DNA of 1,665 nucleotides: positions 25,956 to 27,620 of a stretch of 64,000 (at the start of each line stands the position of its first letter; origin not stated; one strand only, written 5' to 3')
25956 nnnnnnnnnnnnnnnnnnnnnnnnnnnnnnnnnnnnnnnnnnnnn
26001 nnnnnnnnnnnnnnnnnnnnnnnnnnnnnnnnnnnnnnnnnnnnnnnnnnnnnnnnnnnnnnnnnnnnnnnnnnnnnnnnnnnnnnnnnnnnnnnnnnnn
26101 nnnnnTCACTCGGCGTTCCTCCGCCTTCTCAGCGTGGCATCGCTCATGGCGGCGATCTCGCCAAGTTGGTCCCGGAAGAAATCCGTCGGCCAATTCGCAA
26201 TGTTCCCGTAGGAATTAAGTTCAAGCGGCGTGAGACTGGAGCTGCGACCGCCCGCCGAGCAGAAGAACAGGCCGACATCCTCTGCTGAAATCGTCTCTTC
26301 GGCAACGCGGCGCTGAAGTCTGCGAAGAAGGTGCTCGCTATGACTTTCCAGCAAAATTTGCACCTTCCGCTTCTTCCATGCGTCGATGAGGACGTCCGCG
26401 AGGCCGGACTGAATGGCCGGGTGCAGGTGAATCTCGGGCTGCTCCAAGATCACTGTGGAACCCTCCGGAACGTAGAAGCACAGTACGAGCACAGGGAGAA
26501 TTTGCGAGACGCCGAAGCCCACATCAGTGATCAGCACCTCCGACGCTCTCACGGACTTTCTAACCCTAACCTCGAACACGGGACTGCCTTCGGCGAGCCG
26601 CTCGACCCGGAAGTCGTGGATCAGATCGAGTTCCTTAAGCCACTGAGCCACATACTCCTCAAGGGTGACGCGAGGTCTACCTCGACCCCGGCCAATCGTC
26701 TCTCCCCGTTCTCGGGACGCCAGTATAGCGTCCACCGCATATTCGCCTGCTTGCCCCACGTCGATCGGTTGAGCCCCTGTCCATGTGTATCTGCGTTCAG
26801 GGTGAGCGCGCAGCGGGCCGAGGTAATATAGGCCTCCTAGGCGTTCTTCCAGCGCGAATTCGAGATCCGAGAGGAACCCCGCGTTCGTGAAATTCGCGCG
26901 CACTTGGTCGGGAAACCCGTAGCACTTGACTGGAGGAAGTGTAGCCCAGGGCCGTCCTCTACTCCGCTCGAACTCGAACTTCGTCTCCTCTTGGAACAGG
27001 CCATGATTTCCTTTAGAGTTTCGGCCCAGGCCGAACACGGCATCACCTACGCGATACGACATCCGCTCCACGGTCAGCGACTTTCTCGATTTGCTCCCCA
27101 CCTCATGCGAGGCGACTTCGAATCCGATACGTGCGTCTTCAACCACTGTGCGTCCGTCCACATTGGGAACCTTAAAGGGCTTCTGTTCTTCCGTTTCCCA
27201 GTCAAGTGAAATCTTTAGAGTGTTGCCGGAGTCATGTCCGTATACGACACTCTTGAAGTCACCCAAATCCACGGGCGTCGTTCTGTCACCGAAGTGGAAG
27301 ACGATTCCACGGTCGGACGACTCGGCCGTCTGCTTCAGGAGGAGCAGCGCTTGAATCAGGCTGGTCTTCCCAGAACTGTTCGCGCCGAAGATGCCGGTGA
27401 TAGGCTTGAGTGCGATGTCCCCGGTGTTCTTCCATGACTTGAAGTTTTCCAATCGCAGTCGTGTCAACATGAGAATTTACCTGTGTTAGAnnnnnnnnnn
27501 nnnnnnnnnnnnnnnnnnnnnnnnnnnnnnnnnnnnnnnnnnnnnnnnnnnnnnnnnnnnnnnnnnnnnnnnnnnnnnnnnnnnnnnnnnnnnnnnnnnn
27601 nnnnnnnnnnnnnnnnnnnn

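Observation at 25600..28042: Three-gene low-GC cassette: membrane zinc-ribbon protein, ABC/OLD-type ATPase and PIN-like nuclease, a candidate undescribed ATPase-nuclease defence system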

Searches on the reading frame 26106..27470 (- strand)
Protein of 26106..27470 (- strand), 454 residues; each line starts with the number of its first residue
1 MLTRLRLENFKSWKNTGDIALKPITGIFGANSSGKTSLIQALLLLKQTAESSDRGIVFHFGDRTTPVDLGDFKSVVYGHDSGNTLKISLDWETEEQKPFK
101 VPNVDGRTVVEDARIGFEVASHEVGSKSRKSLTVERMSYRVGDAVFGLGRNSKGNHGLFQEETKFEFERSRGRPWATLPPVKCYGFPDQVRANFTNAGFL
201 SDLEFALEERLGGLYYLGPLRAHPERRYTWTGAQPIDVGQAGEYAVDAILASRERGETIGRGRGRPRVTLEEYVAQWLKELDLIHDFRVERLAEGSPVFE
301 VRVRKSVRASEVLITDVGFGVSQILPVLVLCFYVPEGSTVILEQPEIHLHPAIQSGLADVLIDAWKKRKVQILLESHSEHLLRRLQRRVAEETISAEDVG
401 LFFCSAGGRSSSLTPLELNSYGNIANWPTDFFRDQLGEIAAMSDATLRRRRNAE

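Call 3: search_protein_families(library=pfam, proteins=[window:26106-27470:-], max_evalue=1)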
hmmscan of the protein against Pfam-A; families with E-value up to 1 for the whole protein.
window:26106-27470:- (454 aa): 9 families
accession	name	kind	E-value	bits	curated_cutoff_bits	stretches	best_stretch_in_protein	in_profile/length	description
PF13175.12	AAA_15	-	1e-22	81.7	32.1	2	309-381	293-373/374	AAA ATPase domain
PF13304.12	AAA_21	-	6.4e-21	76.1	27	2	311-382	232-303/304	AAA domain, putative AbiEii toxin, Type IV TA system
PF12476.13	DUF3696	-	3.5e-08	34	22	1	394-439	1-49/52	Protein of unknown function (DUF3696)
PF13476.12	AAA_23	-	7.5e-08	33.7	27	1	4-45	1-42/201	AAA domain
PF02463.25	SMC_N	-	1.6e-06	28.2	40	1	1-43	1-45/220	RecF/RecN/SMC N terminal domain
PF13555.12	AAA_29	-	0.014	15.6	27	1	2-44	1-44/61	P-loop containing region of AAA domain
PF19993.5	DO-GTPase2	-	0.042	13.9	27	1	26-55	4-31/226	Double-GTPase 2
PF00005.33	ABC_tran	-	0.051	14.6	25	1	21-50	10-39/137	ABC transporter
PF13238.12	AAA_18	-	0.2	12.6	29.4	0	352-394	76-117/128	AAA domain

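Call 4: search_protein_families(library=padloc, proteins=[window:26106-27470:-], max_evalue=1)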
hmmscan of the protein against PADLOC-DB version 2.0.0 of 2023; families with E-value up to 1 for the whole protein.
window:26106-27470:- (454 aa): 134 families (the best 25 are shown)
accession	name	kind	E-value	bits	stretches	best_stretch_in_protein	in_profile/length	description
PDLC04148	HEC-03B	-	4.5e-152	505.3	1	1-451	1-453/458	-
PDLC03878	NsnB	-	1.6e-62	210.3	1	1-433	1-333/345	-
PDLC04707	PDC-M55A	-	3.3e-57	192.4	1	2-453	3-420/421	-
PDLC02979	AriA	-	3.2e-24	84.4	2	309-381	292-372/373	-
PDLC02980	AriA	-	3.7e-20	71.1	2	311-382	232-303/304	-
PDLC04392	PDC-M07A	-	6.6e-17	59.7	2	1-101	1-100/432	-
PDLC04178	HEC-01A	-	6.6e-17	59.6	2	2-52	9-58/399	-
PDLC04391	PDC-M07A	-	1e-16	59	2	1-95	1-93/412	-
PDLC04393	PDC-M07A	-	1.1e-15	55.6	2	1-101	1-100/435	-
PDLC04177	HEC-01A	-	9.8e-15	52.5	2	332-389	292-347/393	-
PDLC04179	HEC-01A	-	2.4e-14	51.3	2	323-387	346-410/459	-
PDLC02335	AbiLi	-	3.6e-14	50.6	1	1-387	49-245/326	AbiLi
PDLC04180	HEC-01A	-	5.8e-14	50.1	2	289-383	226-322/382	-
PDLC04214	HEC-02A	-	8.6e-13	46.3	2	324-394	225-294/338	-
PDLC00090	GajA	-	1.4e-12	45.2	2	2-47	3-49/659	AAA ATPase domain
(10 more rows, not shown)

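Call 5: search_protein_families(library=ncbifam, proteins=[window:26106-27470:-], max_evalue=1)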
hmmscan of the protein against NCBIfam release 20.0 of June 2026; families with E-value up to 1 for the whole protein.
window:26106-27470:- (454 aa): 22 families
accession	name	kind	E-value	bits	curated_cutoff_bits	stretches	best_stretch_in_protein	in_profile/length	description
NF047739.1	antiphage_MADS3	equivalog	1.2e-07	31.3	420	1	1-93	1-91/427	methylation-associated defense system AAA family ATPase MAD3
TIGR00611.2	recf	equivalog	1.9e-05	24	172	1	2-46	1-45/339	DNA replication/repair protein RecF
NF053563.1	Rkd4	equivalog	2.5e-05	22.6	860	1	2-42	3-43/747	arcadin-4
NF041760.1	PtuA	equivalog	0.00027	20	500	1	2-42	52-92/524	retron Ec78 anti-phage system effector ATPase PtuA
NF041035.1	Rad50_Halo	equivalog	0.00088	17.7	1000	1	2-43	3-44/883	DNA double-strand break repair ATPase Rad50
TIGR02169.1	SMC_prok_A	equivalog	0.00096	16.9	729.4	1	3-43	3-44/1165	chromosome segregation protein SMC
NF038234.1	retron_eff_Eco8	equivalog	0.0024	16.5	250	1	339-385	275-328/679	retron Eco8 family effector endonuclease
NF002572.0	PRK02224.1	equivalog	0.0048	15.2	1087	1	2-43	3-44/888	DNA double-strand break repair ATPase Rad50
NF010680.0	PRK14079.1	equivalog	0.031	13.3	386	1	2-44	3-45/349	recombination protein F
NF003034.1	PRK03918.1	equivalog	0.057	11.4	700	1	3-43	4-44/878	DNA double-strand break repair ATPase Rad50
TIGR00618.1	sbcc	subfamily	0.06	11.2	478.5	1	4-42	5-47/1043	exonuclease subunit SbcC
NF002244.0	PRK01156.1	equivalog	0.074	11.1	847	1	2-42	3-43/895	DNA double-strand break repair ATPase Rad50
NF008355.0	PRK11144.1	equivalog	0.11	11.4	434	1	18-47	20-49/353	molybdenum ABC transporter ATP-binding protein ModC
NF045487.1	ASRP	equivalog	0.12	10.9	300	1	24-45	16-37/593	archaea-specific SMC-related protein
NF040873.1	AztA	equivalog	0.14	11.7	220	0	18-42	14-38/191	zinc ABC transporter ATP-binding protein AztA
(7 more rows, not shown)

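Call 14: find_homologous_proteins(query=window:26106-27470:-, max_evalue=1e-10)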
Query window:26106-27470:- (454 aa): 7991 proteins with E <= 1e-10 among 8000 candidates; the best 120 are listed.
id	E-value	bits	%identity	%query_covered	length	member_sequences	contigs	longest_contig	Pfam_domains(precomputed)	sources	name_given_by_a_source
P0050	0.0e+0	1012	99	100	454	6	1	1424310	PF12476.14,PF13175.13,PF13476.13,PF02463.26,PF13304.13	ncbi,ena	-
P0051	1.4e-253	860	85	100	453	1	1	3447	PF12476.14,PF13175.13,PF13476.13,PF02463.26,PF13304.13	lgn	-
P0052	7.2e-242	821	81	100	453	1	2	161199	PF12476.14,PF13175.13,PF13476.13,PF02463.26,PF13304.13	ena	-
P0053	4.3e-237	806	80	99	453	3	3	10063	PF12476.14,PF13175.13,PF13476.13,PF02463.26,PF13304.13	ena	-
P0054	4.8e-233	792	79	100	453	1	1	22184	PF12476.14,PF13175.13,PF13476.13,PF02463.26,PF13304.13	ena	-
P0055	1.3e-232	791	78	100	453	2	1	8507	PF12476.14,PF13175.13,PF13476.13,PF02463.26,PF13304.13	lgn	-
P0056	1.4e-232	791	78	100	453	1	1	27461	PF12476.14,PF13175.13,PF13476.13,PF02463.26,PF13304.13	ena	-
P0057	2.1e-231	787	78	100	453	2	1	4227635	PF12476.14,PF13175.13,PF13476.13,PF02463.26,PF13304.13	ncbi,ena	-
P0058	7.8e-231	785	79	99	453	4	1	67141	PF12476.14,PF13175.13,PF13476.13,PF02463.26,PF13304.13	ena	-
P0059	3.6e-229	779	77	100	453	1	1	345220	PF12476.14,PF13175.13,PF13476.13,PF02463.26,PF13304.13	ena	-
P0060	1.3e-228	778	78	99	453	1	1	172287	PF12476.14,PF13175.13,PF13476.13,PF02463.26,PF13304.13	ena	-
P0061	3.3e-225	766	76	100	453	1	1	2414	PF12476.14,PF13175.13,PF13476.13,PF02463.26,PF13304.13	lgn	-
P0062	8.6e-225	765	77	99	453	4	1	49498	PF12476.14,PF13175.13,PF13476.13,PF02463.26,PF13304.13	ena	-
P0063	8.5e-224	762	77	99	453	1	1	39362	PF12476.14,PF13175.13,PF13476.13,PF02463.26,PF13304.13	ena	-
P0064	1.1e-223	761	77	99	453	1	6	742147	PF12476.14,PF13175.13,PF13476.13,PF02463.26,PF13304.13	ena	-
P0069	7.2e-213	726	73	100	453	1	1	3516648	PF12476.14,PF13175.13,PF13476.13,PF02463.26,PF13304.13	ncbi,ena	-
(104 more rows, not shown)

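Call 19: find_related_loci(query=A1, collection=genome_contigs, flank=6000)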
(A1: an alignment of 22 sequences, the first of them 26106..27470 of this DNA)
Query A1 (454 aa) in genome_contigs; peptide patterns used: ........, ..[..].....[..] (x = any residue, [..] = any of these).
600 stretches matched a pattern (row limit reached: there are more); 555 encode a relative of the query (tblastn E <= 1e-3); the best 80 are kept; 80 distinct loci.
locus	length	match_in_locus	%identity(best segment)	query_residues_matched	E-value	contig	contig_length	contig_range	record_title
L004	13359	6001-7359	74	1-454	0e+0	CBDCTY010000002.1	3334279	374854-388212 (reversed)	MAG: Dehalococcoidia bacterium isolate 8d763e54-a689-437c-9121-06e6f54ce659 genome assembly, contig: contig_2, whole gen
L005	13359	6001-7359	73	1-454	0e+0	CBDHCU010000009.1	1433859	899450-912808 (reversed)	MAG: Dehalococcoidia bacterium isolate 55646556-b4c4-4674-9987-911c49b4817b genome assembly, contig: contig_7, whole gen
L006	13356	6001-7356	67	1-453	0e+0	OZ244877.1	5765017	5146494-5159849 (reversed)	MAG: Caldilineaceae bacterium isolate 0e9cf59c-3ae2-4fcc-b9d8-336f82ec9d6e genome assembly, chromosome: 1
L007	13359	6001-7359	67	1-454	0e+0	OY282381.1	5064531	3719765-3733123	MAG: uncultured Caldilineaceae bacterium genome assembly, chromosome: 1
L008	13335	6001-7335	66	1-452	0e+0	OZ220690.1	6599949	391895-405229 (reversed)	MAG: Candidatus Latescibacterota bacterium isolate 4544edd8-ea3d-4877-aa30-594cc490bc13 genome assembly, chromosome: 1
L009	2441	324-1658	66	1-452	0e+0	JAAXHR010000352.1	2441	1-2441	MAG: Dehalococcoidia bacterium isolate Plut_88894 unfiltered_Plut_88894_genomic_contig_955311, whole genome shotgun sequ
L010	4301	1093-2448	65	1-453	0e+0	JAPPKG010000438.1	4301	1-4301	MAG: Caldilineaceae bacterium isolate RHO2_bin_67 NODE_17833_length_4301_cov_25.841498, whole genome shotgun sequence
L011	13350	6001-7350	66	1-451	0e+0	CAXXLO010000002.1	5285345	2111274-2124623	MAG: Caldilineaceae bacterium isolate 99c2e195-4bff-45e2-bb48-833f95f6ab02 genome assembly, contig: contig_2, whole geno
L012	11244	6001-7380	63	1-453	0e+0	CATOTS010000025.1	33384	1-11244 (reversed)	MAG: uncultured Caldilineaceae bacterium isolate 89edc99b-a254-4a58-8b99-7cf6359c985e genome assembly, contig: contig_25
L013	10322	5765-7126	62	1-451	0e+0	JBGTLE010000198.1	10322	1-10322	MAG: Pyrinomonadaceae bacterium isolate JTS-RE33 k141_3768687, whole genome shotgun sequence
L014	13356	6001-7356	63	1-453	0e+0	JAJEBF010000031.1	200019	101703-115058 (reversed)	MAG: Caldilineaceae bacterium isolate jk18x8bins.28 k141_580270, whole genome shotgun sequence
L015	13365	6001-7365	60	1-450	0e+0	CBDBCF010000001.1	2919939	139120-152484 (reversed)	MAG: Longimicrobiales bacterium isolate 5ba556fa-f514-4f4d-91d9-400db578e60d genome assembly, contig: contig_1, whole ge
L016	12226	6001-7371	61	1-453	3e-180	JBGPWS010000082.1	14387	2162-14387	MAG: Pyrinomonadaceae bacterium isolate OBJ1_062018_090_57 k141_931184_length_14387_cov_16.2592, whole genome shotgun se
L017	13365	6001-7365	59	1-450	2e-180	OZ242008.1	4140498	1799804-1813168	MAG: Longimicrobiales bacterium isolate 272da3a6-e101-4ee2-9c66-5470dedc8fe0 genome assembly, chromosome: 1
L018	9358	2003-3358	62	1-454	9e-178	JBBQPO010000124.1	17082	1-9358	MAG: Chthonomonadales bacterium isolate Co_metawrap_1510 Cmw_1510_k141_4806331_length_17082_cov_7.9963, whole genome sho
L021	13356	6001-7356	61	1-450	1e-175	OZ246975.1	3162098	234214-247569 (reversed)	MAG: Rhodothermales bacterium isolate 8fe74e33-5909-4c33-ba6b-a037c2d2266a genome assembly, chromosome: 1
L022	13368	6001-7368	59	1-453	8e-174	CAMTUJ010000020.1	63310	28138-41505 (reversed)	MAG: uncultured Gammaproteobacteria bacterium isolate G04_MAG_00027 genome assembly, contig: G04_MAG_00027_000000000017,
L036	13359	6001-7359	53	1-450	2e-155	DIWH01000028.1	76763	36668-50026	MAG TPA_asm: bacterium UBP9_UBA6111 isolate UBA6111 UBA6111_contig_10412, whole genome shotgun sequence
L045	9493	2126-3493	54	1-451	9e-151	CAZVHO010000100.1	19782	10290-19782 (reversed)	MAG TPA_asm: uncultured Thermodesulfobacteriota bacterium isolate binchicken_co266_158 genome assembly, contig: NODE_444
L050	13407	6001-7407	51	1-451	3e-149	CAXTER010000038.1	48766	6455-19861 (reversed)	MAG TPA_asm: uncultured Armatimonadales bacterium isolate private_T1868_metawrap_bin.4 genome assembly, contig: private_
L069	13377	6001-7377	51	1-452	2e-145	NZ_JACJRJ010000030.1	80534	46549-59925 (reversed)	Cylindrospermum sp. FACHB-282 contig30, whole genome shotgun sequence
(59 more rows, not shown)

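Call 30: find_encoding_contigs(protein=P0057, flank=5000, max_places=1)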
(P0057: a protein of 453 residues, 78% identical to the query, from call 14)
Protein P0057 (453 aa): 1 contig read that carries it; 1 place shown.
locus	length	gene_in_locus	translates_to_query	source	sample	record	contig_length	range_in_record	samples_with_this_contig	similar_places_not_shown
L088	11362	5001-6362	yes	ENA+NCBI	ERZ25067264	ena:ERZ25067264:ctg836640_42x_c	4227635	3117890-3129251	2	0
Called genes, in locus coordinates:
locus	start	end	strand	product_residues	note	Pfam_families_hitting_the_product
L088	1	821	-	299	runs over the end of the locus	PF09518:RE_HindIII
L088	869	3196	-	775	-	PF10060:DUF2298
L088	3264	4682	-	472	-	PF02878:PGM_PMM_I, PF02879:PGM_PMM_II, PF02880:PGM_PMM_III, PF00408:PGM_PMM_IV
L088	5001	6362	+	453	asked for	PF02463:SMC_N (weak), PF13175:AAA_15, PF13476:AAA_23, PF13304:AAA_21 (weak), PF13175:AAA_15, PF13304:AAA_21, PF12476:DUF3696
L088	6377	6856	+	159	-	-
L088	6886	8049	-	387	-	PF03841:SelA, PF00266:Aminotran_5 (weak)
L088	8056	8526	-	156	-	-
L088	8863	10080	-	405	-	PF00438:S-AdoMet_synt_N, PF02772:S-AdoMet_synt_M, PF02773:S-AdoMet_synt_C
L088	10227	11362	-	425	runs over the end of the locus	PF05221:AdoHcyase, PF02826:2-Hacid_dh_C, PF00670:AdoHcyase_NAD, PF07991:KARI_N (faint)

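Call 31: find_encoding_contigs(protein=P0069, flank=5000, max_places=1)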
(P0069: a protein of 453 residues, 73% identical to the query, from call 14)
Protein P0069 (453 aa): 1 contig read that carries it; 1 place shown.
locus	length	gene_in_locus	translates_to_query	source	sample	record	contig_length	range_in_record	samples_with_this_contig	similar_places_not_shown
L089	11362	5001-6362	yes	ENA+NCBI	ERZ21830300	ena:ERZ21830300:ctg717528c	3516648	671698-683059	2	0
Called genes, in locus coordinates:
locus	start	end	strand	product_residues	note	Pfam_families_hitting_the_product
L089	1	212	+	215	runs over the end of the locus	PF01121:CoaE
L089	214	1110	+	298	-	PF07728:AAA_5, PF08406:CbbQ_C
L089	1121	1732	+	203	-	PF00293:NUDIX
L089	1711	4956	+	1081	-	PF13519:VWA_2 (faint), PF00092:VWA (weak)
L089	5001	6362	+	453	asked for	PF02463:SMC_N (faint), PF13175:AAA_15, PF13476:AAA_23 (weak), PF13304:AAA_21, PF13175:AAA_15, PF12476:DUF3696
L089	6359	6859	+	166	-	-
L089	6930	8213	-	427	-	PF02012:BNR (faint), PF13088:BNR_2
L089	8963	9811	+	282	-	PF04909:Amidohydro_2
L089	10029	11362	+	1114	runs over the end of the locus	PF02384:N6_Mtase (weak), PF07669:Eco57I (faint), PF18135:Type_ISP_C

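Call 50: search_dna_similar(query=window:26106-27470:-, collection=plasmids, mode=protein, max_rows=12, max_evalue=1e-20)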
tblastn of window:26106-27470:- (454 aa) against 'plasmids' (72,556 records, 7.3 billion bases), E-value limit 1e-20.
Records with a match: 15; places in all: 15; records where one place covers at least 80% of the query: 8.
Best place of each record, by identity: <60% 15.
By first word of the organism name: Aeromonas 6; Acinetobacter 3; Rhodococcus 2; Azotobacter 1; Tistrella 1; Azospirillum 1; Acetobacter 1.
By predicted mobility (MOB-suite, as given by PLSDB): conjugative 7; mobilizable 5; non-mobilizable 3.
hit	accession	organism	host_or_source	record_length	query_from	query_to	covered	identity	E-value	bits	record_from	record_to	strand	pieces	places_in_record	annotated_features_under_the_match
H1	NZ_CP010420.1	Azotobacter chroococcum NCIMB 8003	cell culture,soil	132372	1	449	99%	45.7%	1e-107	357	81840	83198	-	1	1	DUF3696 domain-containing protein | DEAD/DEAH box helicase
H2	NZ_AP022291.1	Aeromonas veronii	-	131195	1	451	99%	43.8%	1e-105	351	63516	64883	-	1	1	DUF3696 domain-containing protein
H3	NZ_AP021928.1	Aeromonas caviae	-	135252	1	451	99%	43.8%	1e-105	351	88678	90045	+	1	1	DUF3696 domain-containing protein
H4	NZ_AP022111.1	Aeromonas caviae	-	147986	1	451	99%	43.8%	1e-105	351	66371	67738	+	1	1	DUF3696 domain-containing protein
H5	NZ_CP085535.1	Aeromonas salmonicida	Brook charr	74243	1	451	99%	43.7%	5e-104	346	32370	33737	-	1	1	DUF3696 domain-containing protein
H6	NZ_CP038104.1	Aeromonas salmonicida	Salvelinus fontinalis,whole organism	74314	1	451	99%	43.7%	5e-104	346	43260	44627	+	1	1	DUF3696 domain-containing protein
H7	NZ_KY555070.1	Aeromonas salmonicida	-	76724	1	451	99%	43.7%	5e-104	346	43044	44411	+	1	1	DUF3696 domain-containing protein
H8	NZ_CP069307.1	Rhodococcus aetherivorans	monoisolate,Minnesota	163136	1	439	97%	41.8%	5e-84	289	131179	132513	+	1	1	DUF3696 domain-containing protein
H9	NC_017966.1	Tistrella mobilis KA081020-065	-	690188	222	439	48%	36.6%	3e-24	114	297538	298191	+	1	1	AAA family ATPase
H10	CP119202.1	Acinetobacter soli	Homo sapiens,blood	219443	225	404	40%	37.4%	1e-26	121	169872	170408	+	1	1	AAA family ATPase | DUF3696 domain-containing protein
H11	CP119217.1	Acinetobacter soli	Homo sapiens,blood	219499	225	404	40%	37.4%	1e-26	121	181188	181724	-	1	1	AAA family ATPase | DUF3696 domain-containing protein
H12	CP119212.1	Acinetobacter soli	Homo sapiens,blood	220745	225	404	40%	37.4%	1e-26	121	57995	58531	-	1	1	AAA family ATPase | DUF3696 domain-containing protein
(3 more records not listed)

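Call 51: search_dna_similar(query=window:26106-27470:-, collection=phages, mode=protein, max_rows=10, max_evalue=1e-10)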
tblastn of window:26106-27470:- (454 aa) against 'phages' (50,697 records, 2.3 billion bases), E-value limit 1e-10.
Records with a match: 14; places in all: 14; records where one place covers at least 80% of the query: 0.
Best place of each record, by identity: <60% 14.
By first word of the organism name: Klebsiella 12; Enterobacteria 1; Vibrio 1.
By host as written in the record: Klebsiella pneumoniae 12; Escherichia coli ECOR5 1; Vibrio sp. 1.
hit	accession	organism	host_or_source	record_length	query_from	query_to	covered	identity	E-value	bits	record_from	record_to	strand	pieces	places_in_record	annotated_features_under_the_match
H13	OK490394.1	Klebsiella phage Kp4845-1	Klebsiella pneumoniae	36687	276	432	35%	38.1%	7e-25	114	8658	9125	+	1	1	record has no annotation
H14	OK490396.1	Klebsiella phage Kp4846-1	Klebsiella pneumoniae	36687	276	432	35%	38.1%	7e-25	114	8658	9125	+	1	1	record has no annotation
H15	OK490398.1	Klebsiella phage Kp4847-1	Klebsiella pneumoniae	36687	276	432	35%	38.1%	7e-25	114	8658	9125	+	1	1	record has no annotation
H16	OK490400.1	Klebsiella phage Kp4848-1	Klebsiella pneumoniae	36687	276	432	35%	38.1%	7e-25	114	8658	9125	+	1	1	record has no annotation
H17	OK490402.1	Klebsiella phage Kp4849-1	Klebsiella pneumoniae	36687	276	432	35%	38.1%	7e-25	114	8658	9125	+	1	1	record has no annotation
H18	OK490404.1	Klebsiella phage Kp4850-1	Klebsiella pneumoniae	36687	276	432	35%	38.1%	7e-25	114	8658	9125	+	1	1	record has no annotation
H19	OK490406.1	Klebsiella phage Kp4851-1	Klebsiella pneumoniae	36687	276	432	35%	38.1%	7e-25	114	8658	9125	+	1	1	record has no annotation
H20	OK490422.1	Klebsiella phage Kp4867-1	Klebsiella pneumoniae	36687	276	432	35%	38.1%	7e-25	114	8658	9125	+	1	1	record has no annotation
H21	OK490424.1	Klebsiella phage Kp4868-1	Klebsiella pneumoniae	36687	276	432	35%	38.1%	7e-25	114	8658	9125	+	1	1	record has no annotation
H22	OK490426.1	Klebsiella phage Kp4869-1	Klebsiella pneumoniae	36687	276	432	35%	38.1%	7e-25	114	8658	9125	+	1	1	record has no annotation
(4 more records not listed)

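Call 52: get_annotated_region(hit=H1, flank=8000)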
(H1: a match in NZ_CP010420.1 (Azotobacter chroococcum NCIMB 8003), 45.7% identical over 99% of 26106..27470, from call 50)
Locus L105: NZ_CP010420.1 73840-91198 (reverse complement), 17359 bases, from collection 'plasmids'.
description: Azotobacter chroococcum NCIMB 8003 plasmid pAcX50e, complete sequence
organism: Azotobacter chroococcum NCIMB 8003 (NCBI taxid 1328314)
taxonomy: Bacteria; Pseudomonadota; Gammaproteobacteria; Pseudomonadales; Pseudomonadaceae; Azotobacter; Azotobacter chroococcum; Azotobacter chroococcum NCIMB 8003
host: -; source: cell culture,soil; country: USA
typing (MOB-suite, as given by PLSDB): mobilizable; replicon rep_cluster_1301; relaxase MOBH
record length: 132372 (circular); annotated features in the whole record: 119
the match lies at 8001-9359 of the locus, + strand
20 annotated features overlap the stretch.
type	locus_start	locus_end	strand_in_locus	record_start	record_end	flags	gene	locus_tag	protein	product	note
CDS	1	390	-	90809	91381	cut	-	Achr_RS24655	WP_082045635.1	transglycosylase SLT domain-containing protein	-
CDS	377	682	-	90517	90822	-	-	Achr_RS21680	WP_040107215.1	hypothetical protein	-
CDS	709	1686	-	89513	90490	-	-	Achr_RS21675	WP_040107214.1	ParM/StbA family protein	GO:0030541 - plasmid partitioning [Evidence IEA]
CDS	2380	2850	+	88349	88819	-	mobI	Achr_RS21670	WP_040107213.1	conjugative transfer protein MobI(A/C)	-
CDS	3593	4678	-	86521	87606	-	-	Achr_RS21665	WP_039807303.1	IS5 family transposase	-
CDS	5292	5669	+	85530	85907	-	-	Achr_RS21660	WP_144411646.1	hypothetical protein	-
CDS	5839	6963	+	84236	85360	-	-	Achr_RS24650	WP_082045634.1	DUF3800 domain-containing protein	-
CDS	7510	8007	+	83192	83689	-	-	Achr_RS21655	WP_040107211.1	DEAD/DEAH box helicase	-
CDS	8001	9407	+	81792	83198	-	-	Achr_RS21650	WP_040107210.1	DUF3696 domain-containing protein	-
CDS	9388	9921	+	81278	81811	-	-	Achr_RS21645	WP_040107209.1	hypothetical protein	-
CDS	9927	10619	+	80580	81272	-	-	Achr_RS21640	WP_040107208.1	RNA ligase family protein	-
CDS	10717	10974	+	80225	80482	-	-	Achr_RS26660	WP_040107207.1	hypothetical protein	-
CDS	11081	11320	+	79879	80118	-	-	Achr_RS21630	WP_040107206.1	hypothetical protein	-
CDS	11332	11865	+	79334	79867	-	-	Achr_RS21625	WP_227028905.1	hypothetical protein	-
CDS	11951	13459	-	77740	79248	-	-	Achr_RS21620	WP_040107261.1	3'-5' exonuclease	-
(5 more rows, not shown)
